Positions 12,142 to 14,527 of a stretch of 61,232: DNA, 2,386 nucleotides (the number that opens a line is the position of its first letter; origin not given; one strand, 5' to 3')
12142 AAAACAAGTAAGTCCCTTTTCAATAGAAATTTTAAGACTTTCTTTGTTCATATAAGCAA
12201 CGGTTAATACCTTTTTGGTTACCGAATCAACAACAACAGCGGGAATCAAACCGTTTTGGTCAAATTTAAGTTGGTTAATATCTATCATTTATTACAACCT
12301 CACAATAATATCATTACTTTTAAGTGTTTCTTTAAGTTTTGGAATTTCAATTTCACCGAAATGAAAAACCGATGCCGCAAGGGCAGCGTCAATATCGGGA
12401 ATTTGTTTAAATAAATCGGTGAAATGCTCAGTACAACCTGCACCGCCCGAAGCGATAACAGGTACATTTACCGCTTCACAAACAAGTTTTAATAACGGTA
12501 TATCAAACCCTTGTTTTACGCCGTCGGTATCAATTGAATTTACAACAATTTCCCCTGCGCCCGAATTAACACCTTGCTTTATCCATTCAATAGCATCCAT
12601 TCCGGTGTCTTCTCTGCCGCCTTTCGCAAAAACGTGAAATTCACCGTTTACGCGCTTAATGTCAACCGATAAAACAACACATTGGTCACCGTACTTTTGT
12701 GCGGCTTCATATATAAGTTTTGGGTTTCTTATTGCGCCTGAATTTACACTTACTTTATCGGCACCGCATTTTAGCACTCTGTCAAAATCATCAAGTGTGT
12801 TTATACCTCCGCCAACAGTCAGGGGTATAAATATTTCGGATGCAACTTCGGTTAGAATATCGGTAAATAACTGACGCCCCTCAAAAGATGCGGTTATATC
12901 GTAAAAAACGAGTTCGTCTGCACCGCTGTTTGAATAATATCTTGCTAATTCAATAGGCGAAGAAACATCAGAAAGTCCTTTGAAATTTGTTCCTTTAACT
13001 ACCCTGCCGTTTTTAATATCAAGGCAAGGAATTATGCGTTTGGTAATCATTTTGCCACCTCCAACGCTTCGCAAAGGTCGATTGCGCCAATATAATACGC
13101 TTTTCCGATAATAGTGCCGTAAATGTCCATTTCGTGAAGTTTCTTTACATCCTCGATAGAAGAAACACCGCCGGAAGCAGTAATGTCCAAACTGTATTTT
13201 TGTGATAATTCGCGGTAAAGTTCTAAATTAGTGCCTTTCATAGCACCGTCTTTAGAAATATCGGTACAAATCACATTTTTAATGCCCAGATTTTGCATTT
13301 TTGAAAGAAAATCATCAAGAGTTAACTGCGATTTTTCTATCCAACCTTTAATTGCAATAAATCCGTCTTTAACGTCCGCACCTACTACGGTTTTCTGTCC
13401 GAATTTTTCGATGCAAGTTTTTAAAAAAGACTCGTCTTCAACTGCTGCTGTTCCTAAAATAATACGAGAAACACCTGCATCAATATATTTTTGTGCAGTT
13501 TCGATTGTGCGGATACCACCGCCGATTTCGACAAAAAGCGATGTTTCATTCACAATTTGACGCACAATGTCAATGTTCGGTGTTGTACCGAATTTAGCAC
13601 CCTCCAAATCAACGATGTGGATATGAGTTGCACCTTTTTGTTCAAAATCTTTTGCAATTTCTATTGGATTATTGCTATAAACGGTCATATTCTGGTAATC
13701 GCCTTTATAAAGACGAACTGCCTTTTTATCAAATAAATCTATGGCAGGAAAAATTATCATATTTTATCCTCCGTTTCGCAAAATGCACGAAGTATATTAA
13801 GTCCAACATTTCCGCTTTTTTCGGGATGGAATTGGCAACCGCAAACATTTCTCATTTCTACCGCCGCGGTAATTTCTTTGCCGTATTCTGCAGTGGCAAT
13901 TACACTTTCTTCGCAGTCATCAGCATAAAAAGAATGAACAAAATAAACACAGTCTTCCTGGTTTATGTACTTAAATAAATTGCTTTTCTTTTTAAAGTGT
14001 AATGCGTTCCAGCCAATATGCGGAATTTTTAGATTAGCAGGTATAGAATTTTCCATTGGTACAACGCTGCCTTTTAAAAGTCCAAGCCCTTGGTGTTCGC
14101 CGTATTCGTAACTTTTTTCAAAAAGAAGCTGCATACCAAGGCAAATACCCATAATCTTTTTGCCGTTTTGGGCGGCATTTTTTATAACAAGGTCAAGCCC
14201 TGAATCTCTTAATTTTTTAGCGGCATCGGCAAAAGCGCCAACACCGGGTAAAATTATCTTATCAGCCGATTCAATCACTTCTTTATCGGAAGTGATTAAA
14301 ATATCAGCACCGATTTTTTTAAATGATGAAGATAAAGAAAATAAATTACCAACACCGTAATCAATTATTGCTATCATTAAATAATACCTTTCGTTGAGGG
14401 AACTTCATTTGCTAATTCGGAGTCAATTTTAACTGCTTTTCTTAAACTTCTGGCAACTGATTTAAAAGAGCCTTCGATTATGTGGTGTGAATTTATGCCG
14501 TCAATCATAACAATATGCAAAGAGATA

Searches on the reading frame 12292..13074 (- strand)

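Call 71: search_protein_families(library=pfam, proteins=[window:12292-13074:-])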
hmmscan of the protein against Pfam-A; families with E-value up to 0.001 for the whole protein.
window:12292-13074:- (260 aa): 4 families
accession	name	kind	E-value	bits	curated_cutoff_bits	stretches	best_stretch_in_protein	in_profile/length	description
PF00977.27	His_biosynth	-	1.3e-79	267.3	23.6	1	13-242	1-227/228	Histidine biosynthesis protein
PF03060.21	NMO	-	1.4e-05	25.1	28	0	156-212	154-202/331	Nitronate monooxygenase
PF01207.24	Dus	-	3e-05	23.7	20.4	0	69-126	171-228/311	Dihydrouridine synthase (Dus)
PF02581.23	TMP-TENI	-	0.00018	21.4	27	0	71-112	138-178/180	Thiamine monophosphate synthase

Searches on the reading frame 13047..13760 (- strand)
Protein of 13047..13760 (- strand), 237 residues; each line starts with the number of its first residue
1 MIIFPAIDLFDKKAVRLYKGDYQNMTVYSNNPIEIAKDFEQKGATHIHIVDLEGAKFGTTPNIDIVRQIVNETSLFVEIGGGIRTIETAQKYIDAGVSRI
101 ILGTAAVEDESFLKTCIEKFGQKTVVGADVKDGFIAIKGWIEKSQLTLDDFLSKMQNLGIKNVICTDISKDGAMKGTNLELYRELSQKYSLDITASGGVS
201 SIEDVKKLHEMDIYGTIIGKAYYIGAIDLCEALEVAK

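Call 71: search_protein_families(library=pfam, proteins=[window:13047-13760:-])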
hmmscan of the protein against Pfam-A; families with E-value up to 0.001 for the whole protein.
window:13047-13760:- (237 aa): 4 families
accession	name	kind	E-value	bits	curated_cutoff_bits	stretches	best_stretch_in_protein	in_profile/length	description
PF00977.27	His_biosynth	-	2.8e-76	256.4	23.6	1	3-227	2-227/228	Histidine biosynthesis protein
PF01207.24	Dus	-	0.00056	19.5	20.4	0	31-114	139-225/311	Dihydrouridine synthase (Dus)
PF01180.27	DHO_dh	-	0.00097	18.8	27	0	63-113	227-280/291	Dihydroorotate dehydrogenase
PF00218.27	IGPS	-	0.00097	18.8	27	0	178-221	199-240/254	Indole-3-glycerol phosphate synthase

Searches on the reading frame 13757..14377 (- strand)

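Call 71: search_protein_families(library=pfam, proteins=[window:13757-14377:-])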
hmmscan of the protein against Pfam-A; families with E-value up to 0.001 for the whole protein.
window:13757-14377:- (206 aa): 4 families
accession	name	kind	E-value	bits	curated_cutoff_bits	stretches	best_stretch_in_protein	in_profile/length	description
PF00117.34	GATase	-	9e-22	78.1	22.8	1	4-197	2-184/190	Glutamine amidotransferase class-I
PF07685.20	GATase_3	-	4.7e-11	43.1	27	1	28-107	30-117/196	CobB/CobQ-like glutamine amidotransferase domain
PF07722.19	Peptidase_C26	-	7.3e-07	29.6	20.5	1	53-186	86-219/219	Peptidase C26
PF01174.25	SNO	-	6.3e-06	26.6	27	1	18-190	14-174/188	SNO glutamine amidotransferase family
